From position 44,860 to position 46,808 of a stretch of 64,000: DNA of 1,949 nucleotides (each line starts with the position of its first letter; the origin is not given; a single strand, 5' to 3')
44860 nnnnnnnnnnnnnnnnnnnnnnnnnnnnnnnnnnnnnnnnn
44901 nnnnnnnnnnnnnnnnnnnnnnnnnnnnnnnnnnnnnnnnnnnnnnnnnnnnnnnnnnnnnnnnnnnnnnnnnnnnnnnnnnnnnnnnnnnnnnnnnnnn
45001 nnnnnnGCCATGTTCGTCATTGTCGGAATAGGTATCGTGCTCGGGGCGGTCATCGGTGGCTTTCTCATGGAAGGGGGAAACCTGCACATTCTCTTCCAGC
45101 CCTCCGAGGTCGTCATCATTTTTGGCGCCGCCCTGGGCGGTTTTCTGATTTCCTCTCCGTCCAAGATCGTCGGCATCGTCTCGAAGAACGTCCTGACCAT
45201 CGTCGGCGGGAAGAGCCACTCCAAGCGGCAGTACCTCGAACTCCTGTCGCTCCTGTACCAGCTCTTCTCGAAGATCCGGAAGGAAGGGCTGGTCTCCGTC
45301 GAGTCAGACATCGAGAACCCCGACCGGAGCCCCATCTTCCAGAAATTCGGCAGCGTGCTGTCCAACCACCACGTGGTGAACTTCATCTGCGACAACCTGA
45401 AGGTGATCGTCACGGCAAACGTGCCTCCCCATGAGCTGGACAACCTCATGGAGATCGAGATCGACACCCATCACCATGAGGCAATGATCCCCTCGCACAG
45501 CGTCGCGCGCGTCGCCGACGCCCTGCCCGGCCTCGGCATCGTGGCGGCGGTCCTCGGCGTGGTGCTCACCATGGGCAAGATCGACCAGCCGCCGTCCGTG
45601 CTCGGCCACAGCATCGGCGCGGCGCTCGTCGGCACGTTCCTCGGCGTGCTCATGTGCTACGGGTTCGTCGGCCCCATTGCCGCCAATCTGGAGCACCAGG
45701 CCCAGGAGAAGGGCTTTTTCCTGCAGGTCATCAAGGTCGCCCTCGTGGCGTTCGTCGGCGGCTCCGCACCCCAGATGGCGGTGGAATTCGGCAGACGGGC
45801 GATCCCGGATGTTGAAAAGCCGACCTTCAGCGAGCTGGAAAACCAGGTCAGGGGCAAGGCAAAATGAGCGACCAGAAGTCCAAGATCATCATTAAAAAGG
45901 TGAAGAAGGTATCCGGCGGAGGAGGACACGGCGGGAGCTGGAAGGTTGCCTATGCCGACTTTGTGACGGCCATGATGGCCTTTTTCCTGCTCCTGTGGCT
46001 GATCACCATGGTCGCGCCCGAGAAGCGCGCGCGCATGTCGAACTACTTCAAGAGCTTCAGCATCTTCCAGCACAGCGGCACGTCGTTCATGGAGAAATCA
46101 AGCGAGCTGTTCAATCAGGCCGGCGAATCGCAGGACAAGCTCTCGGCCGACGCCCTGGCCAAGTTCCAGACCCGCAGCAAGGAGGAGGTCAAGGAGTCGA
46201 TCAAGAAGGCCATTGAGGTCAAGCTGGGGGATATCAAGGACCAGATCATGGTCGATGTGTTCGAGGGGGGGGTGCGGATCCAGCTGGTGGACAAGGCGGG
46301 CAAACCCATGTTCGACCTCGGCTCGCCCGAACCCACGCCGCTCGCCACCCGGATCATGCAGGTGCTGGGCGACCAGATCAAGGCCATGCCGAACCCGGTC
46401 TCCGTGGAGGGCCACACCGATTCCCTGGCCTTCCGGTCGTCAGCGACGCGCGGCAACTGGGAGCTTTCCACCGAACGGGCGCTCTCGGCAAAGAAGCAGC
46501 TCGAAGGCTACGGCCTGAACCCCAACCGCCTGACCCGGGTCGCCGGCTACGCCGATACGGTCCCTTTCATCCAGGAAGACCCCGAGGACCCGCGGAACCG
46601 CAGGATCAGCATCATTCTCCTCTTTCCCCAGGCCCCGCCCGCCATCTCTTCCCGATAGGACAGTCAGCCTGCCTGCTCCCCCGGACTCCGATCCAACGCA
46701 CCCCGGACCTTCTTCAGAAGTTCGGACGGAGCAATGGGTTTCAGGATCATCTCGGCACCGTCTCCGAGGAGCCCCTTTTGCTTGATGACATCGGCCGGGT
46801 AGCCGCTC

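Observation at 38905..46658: c-di-GMP control module wired to two complete MotAB stator sets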

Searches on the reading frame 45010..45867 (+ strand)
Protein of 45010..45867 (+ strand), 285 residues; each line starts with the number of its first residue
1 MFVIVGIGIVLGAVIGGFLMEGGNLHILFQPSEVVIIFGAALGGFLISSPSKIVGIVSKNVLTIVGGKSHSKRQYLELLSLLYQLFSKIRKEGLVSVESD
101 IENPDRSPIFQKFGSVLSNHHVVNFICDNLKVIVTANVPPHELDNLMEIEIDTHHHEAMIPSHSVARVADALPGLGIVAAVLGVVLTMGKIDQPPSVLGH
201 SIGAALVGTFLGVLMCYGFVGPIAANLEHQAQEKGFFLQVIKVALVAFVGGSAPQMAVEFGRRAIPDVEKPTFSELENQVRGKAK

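Call 3: search_protein_families(library=pfam, proteins=[window:45010-45867:+], max_evalue=0.01)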
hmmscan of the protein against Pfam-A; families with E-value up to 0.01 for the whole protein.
window:45010-45867:+ (285 aa): 2 families
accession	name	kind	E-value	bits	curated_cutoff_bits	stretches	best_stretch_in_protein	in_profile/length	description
PF20560.3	MotA_N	-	2.8e-27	95.2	27.3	1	4-93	1-91/91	Motility protein A N-terminal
PF01618.21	MotA_ExbB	-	6.4e-10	39.3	22.9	1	135-232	19-119/127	MotA/TolQ/ExbB proton channel family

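Call 4: search_protein_families(library=ncbifam, proteins=[window:45010-45867:+], max_evalue=0.01)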
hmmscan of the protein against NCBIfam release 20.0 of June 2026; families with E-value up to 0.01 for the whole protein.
window:45010-45867:+ (285 aa): 7 families
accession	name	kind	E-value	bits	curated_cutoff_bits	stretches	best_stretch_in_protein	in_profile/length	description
TIGR03818.1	MotA1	equivalog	1.6e-117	391.6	303.8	1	1-281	1-281/282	flagellar motor stator protein MotA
NF005997.1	PRK08124.1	equivalog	3.2e-23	82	340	1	2-256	4-237/259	flagellar motor stator protein MotA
NF006583.0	PRK09109.1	equivalog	2.7e-22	79.1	237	1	3-256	5-236/246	flagellar motor protein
NF006284.1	PRK08456.1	equivalog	2.5e-17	62.9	380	1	3-256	5-236/252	flagellar motor stator protein MotA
NF005383.1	PRK06926.1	equivalog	9.9e-14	51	394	1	3-256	12-241/271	flagellar motor protein MotP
NF006527.0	PRK08990.1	equivalog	2.6e-08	33.5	341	1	6-262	8-239/254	flagellar motor protein PomA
NF005237.0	PRK06743.1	equivalog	6e-07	29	373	1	3-226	26-226/277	flagellar motor protein MotP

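Call 19: search_solved_structures(query=window:45010-45867:+, max_evalue=0.001, show_alignments=4)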
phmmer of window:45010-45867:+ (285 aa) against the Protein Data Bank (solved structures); distinct sequences matched with E-value up to 0.001: 7.
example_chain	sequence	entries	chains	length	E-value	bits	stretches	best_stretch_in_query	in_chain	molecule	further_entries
9luc_C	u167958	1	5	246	5.2e-15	58.7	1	6-248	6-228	Flagellar motor protein MotA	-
6ysl_G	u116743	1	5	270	7.1e-15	58.3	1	5-276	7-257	Motility protein A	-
9lu9_A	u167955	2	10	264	7.3e-15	58.2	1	6-249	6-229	Flagellar motor protein MotA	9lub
6ysf_E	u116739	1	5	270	1.2e-12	51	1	5-277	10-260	Chemotaxis MotA protein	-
8ucs_C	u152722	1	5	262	1.9e-12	50.3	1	5-259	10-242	Motility protein A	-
8gqy_A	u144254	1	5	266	7e-08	35.3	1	14-246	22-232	Motility protein A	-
6ykm_A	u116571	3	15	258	1.6e-07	34.2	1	4-234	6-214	Chemotaxis protein MotA, putative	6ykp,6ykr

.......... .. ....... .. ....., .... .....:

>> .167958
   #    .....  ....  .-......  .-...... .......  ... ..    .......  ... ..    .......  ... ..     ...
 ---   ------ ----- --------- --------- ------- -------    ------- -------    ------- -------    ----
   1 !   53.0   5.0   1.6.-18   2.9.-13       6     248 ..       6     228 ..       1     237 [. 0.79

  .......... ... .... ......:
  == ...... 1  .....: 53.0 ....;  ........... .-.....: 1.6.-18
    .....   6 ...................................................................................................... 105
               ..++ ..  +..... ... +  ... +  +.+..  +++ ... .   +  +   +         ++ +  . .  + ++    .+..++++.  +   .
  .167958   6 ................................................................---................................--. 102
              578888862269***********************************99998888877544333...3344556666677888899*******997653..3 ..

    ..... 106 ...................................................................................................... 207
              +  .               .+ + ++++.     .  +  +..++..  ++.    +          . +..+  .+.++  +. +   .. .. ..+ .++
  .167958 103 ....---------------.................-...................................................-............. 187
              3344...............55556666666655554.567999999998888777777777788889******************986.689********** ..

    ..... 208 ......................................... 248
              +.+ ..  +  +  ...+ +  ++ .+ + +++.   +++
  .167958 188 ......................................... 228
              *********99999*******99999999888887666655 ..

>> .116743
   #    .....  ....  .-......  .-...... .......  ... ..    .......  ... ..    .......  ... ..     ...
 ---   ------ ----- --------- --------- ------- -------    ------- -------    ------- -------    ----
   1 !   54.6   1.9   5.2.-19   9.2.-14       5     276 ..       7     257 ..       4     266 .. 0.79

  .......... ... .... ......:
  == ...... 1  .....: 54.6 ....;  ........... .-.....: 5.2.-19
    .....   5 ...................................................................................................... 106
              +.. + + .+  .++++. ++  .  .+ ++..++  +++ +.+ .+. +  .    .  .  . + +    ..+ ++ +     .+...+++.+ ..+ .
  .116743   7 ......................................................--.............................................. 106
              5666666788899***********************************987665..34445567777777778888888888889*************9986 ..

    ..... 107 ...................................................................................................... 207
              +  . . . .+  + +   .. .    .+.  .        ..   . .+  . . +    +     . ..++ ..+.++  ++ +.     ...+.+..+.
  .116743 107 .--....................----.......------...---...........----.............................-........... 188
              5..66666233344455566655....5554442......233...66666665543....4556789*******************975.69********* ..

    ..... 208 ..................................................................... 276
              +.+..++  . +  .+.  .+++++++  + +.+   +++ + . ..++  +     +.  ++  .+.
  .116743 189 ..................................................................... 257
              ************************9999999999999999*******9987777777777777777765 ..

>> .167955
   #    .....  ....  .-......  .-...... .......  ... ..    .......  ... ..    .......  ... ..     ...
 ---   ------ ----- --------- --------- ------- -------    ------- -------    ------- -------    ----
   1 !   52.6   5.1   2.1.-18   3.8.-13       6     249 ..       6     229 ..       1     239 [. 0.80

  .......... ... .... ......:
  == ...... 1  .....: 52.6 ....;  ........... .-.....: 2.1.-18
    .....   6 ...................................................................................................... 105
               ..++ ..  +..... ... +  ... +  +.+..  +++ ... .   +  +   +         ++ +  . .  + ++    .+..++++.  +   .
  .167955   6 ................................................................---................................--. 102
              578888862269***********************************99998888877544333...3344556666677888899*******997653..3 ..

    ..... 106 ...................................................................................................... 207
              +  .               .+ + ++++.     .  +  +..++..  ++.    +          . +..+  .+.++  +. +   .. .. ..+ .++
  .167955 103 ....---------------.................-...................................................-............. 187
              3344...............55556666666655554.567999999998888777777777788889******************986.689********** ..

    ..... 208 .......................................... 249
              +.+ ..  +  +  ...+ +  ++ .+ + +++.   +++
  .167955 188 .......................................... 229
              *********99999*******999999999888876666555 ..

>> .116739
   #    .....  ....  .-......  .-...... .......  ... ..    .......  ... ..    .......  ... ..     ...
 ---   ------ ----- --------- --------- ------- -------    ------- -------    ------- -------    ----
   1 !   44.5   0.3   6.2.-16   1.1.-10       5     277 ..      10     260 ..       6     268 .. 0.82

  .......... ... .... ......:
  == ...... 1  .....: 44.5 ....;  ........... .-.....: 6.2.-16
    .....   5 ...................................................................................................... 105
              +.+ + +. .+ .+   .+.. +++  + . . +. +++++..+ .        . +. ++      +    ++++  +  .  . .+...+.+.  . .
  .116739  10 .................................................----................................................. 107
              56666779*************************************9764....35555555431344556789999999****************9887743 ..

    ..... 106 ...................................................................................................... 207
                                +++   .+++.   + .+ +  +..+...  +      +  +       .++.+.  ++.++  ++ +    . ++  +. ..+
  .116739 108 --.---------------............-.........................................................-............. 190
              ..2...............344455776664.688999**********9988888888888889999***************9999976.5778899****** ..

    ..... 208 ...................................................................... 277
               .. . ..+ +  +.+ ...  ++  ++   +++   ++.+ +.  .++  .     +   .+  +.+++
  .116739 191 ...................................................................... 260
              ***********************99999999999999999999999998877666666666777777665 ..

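Call 83: search_protein_families(library=padloc, proteins=[window:45010-45867:+], max_evalue=0.001)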
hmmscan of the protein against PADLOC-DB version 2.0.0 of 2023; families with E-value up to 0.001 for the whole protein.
window:45010-45867:+ (285 aa): 0 families

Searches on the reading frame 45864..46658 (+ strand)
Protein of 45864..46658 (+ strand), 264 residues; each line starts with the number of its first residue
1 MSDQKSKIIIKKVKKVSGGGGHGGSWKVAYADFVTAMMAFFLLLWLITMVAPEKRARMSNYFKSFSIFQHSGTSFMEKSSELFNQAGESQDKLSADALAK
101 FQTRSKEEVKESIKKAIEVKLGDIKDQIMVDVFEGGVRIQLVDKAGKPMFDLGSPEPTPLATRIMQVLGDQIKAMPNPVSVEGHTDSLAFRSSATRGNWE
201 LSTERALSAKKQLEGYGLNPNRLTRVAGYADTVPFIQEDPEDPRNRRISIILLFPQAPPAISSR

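Call 3: search_protein_families(library=pfam, proteins=[window:45864-46658:+], max_evalue=0.01)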
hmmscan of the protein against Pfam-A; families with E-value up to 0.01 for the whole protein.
window:45864-46658:+ (264 aa): 2 families
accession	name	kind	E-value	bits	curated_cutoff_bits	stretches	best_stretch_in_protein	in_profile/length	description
PF13677.11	MotB_plug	-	3.4e-18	65.4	24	1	11-64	2-56/58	Membrane MotB of proton-channel complex MotA/MotB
PF00691.25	OmpA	-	6.5e-10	39.7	27.2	1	149-246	1-96/98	OmpA family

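Call 4: search_protein_families(library=ncbifam, proteins=[window:45864-46658:+], max_evalue=0.01)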
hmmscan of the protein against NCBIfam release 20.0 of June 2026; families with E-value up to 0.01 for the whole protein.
window:45864-46658:+ (264 aa): 26 families (the best 25 are shown)
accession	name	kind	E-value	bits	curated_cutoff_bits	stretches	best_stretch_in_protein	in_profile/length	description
NF006548.1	PRK09041.1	equivalog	5e-69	232.7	277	1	2-261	2-282/287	flagellar motor protein MotB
NF004651.0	PRK05996.1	equivalog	2.5e-54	185.4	342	2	84-252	252-419/424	MotB family protein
NF005273.1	PRK06778.1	equivalog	1.1e-37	130.1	383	1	8-254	5-269/297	putative lateral flagellar export/assembly protein LafU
NF006541.1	PRK09038.1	equivalog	7.8e-32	110.9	283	1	25-252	15-248/253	flagellar motor protein MotD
NF006508.0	PRK08944.1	subfamily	4.5e-23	82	259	1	85-252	124-287/304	MotB family protein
NF005382.1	PRK06925.1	equivalog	2.9e-22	80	264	1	28-252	2-223/225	flagellar motor protein MotS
NF005195.1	PRK06667.1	equivalog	1.1e-19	71.2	300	1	23-253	12-236/241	flagellar motor protein MotB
NF006285.1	PRK08457.1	equivalog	2.2e-18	67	250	1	22-252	12-230/253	flagellar motor protein MotB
NF005236.0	PRK06742.1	equivalog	5.5e-18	65.3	312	1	25-250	11-221/225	flagellar motor protein MotS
NF005831.1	PRK07734.1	equivalog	6.5e-18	65.4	301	1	23-253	15-249/250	flagellar motor protein MotB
TIGR03350.1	type_VI_ompA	equivalog_domain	2.6e-13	50.1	139.8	1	141-251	25-136/137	type VI secretion system protein TssL, long form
NF006543.0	PRK09039.1-2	equivalog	2.7e-12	47.2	305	1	158-251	252-346/350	peptidoglycan -binding protein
NF005444.0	PRK07033.1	equivalog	7.7e-12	44.9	520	1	102-256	279-425/438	DotU family type VI secretion system protein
NF006542.0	PRK09039.1-1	equivalog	8.7e-10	38.2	388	1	179-250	548-622/627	peptidoglycan -binding protein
NF006545.0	PRK09039.1-4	equivalog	1.2e-09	38.3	372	1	168-251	253-338/342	peptidoglycan -binding protein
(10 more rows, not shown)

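Call 83: search_protein_families(library=padloc, proteins=[window:45864-46658:+], max_evalue=0.001)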
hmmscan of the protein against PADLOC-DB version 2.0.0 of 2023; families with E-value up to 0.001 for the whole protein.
window:45864-46658:+ (264 aa): 5 families
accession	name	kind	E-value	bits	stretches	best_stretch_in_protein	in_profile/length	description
PDLC00608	ZorB1|ZorB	-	7.4e-14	49.6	1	25-252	16-225/243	MotB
PDLC00610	ZorB1|ZorB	-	4e-11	41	1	177-256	148-237/254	MotB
PDLC00609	ZorB1|ZorB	-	4.2e-09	34.3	1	28-211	20-164/232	MotB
PDLC00612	ZorB1|ZorB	-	3.9e-07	27.9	1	178-250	186-264/293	MotB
PDLC00651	ZorB3|ZorB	-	5.6e-06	24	1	146-250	89-200/215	MotB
